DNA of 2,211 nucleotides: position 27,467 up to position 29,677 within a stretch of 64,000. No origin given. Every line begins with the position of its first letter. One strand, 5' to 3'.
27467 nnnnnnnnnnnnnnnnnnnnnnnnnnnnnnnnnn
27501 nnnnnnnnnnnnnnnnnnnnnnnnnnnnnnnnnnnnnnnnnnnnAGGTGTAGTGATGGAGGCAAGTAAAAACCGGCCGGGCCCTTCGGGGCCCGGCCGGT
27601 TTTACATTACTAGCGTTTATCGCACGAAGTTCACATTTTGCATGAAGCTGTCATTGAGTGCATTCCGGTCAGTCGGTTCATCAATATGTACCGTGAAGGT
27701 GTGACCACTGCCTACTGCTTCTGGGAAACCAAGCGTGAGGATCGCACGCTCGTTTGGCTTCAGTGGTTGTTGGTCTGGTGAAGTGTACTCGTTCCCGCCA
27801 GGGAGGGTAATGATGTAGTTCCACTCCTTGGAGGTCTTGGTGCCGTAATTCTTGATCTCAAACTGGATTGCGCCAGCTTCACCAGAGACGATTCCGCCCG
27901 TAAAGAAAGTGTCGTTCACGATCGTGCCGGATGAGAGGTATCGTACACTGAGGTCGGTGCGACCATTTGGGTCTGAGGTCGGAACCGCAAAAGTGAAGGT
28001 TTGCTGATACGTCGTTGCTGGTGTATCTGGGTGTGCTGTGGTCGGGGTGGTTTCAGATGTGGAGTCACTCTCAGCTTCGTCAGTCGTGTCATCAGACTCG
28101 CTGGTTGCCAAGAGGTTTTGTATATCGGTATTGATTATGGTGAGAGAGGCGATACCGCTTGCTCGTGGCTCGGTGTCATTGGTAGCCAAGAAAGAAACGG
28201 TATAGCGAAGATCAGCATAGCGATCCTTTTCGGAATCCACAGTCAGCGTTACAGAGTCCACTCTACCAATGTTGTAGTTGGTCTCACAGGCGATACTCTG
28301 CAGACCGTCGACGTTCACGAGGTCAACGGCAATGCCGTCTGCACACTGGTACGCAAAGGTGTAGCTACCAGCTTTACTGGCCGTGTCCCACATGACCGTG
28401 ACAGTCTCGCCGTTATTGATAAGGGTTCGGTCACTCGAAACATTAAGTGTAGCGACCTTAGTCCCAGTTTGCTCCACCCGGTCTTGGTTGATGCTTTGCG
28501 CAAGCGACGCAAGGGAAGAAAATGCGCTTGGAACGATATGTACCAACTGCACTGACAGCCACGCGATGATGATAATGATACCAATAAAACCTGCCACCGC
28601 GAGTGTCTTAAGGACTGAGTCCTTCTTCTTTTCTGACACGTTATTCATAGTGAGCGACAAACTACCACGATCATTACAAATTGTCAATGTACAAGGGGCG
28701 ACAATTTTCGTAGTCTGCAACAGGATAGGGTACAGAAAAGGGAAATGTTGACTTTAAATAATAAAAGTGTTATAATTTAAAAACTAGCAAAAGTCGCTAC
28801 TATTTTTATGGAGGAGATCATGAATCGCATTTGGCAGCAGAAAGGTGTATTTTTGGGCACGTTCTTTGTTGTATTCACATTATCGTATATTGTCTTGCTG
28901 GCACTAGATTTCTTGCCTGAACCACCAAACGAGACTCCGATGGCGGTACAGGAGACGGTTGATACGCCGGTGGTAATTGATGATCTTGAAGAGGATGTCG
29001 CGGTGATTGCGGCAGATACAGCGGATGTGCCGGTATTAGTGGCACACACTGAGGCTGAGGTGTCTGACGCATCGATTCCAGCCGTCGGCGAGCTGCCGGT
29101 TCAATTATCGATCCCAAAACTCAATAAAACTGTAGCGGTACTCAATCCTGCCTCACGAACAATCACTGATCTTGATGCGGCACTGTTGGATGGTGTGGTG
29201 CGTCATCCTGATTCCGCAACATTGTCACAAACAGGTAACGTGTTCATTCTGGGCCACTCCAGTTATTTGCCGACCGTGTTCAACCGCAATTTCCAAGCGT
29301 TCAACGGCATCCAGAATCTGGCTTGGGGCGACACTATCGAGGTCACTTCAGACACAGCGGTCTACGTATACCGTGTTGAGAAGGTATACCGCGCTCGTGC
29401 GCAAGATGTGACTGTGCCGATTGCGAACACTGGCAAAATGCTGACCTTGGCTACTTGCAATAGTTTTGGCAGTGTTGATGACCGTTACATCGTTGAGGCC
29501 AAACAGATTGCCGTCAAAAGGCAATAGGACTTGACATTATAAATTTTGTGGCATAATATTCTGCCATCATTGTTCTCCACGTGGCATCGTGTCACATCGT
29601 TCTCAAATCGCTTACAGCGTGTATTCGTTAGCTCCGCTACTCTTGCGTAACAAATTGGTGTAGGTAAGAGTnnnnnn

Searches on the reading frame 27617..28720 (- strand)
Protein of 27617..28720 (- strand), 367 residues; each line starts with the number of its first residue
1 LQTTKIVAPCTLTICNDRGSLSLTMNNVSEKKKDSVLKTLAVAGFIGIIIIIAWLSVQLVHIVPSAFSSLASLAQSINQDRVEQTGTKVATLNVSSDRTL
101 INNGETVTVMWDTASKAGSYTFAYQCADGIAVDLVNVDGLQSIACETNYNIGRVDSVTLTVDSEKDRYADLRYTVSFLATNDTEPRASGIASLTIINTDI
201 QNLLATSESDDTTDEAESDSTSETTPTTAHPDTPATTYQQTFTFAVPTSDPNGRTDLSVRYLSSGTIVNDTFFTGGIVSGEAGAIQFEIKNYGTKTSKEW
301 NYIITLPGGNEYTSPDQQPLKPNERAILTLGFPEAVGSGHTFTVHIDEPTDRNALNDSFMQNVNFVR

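Call 3: search_protein_families(library=pfam, proteins=[window:27617-28720:-], max_evalue=0.1)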
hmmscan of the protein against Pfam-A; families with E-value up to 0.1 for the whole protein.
window:27617-28720:- (367 aa): 1 family
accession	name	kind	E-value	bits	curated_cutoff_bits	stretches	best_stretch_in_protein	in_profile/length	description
PF11688.13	DUF3285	-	0.086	13.2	25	0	23-55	9-42/44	Protein of unknown function (DUF3285)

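Call 4: search_protein_families(library=ncbifam, proteins=[window:27617-28720:-], max_evalue=0.1)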
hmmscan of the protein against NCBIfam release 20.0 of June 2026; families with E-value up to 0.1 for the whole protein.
window:27617-28720:- (367 aa): 0 families

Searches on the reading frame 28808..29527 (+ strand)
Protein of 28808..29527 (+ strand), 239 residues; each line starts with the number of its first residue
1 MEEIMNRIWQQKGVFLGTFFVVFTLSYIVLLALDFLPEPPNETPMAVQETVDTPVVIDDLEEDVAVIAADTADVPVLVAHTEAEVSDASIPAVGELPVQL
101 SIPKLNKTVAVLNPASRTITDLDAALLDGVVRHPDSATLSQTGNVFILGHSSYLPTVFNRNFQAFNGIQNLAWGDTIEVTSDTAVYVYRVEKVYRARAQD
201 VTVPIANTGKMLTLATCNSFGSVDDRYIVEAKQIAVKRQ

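Call 3: search_protein_families(library=pfam, proteins=[window:28808-29527:+], max_evalue=0.1)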
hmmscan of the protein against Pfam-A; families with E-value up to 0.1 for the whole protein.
window:28808-29527:+ (239 aa): 1 family
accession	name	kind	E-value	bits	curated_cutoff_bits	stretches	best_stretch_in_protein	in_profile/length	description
PF04203.18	Sortase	-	2.4e-21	76.2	26.6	1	100-233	1-124/125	Sortase domain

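Call 4: search_protein_families(library=ncbifam, proteins=[window:28808-29527:+], max_evalue=0.1)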
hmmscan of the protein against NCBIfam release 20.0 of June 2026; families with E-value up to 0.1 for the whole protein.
window:28808-29527:+ (239 aa): 6 families
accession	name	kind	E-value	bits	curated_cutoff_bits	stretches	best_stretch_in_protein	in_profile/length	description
NF058671.1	sortase_SrtD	exception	2e-13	50.4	140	1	82-232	49-186/187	class D sortase, LPxTATN-specific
NF033746.1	class_D_sortase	subfamily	3.9e-13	49.4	165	1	93-234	6-134/135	class D sortase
NF033747.1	class_E_sortase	subfamily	3.3e-12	46.7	160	1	84-234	58-206/211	class E sortase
TIGR01076.1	sortase_fam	subfamily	4.4e-07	29.8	39.35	1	100-236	3-130/136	sortase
TIGR03784.1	marine_sortase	equivalog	6e-06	26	158.25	1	99-230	53-173/174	class GN sortase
NF033745.1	class_C_sortase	subfamily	0.00012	21.9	160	1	100-232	96-219/220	class C sortase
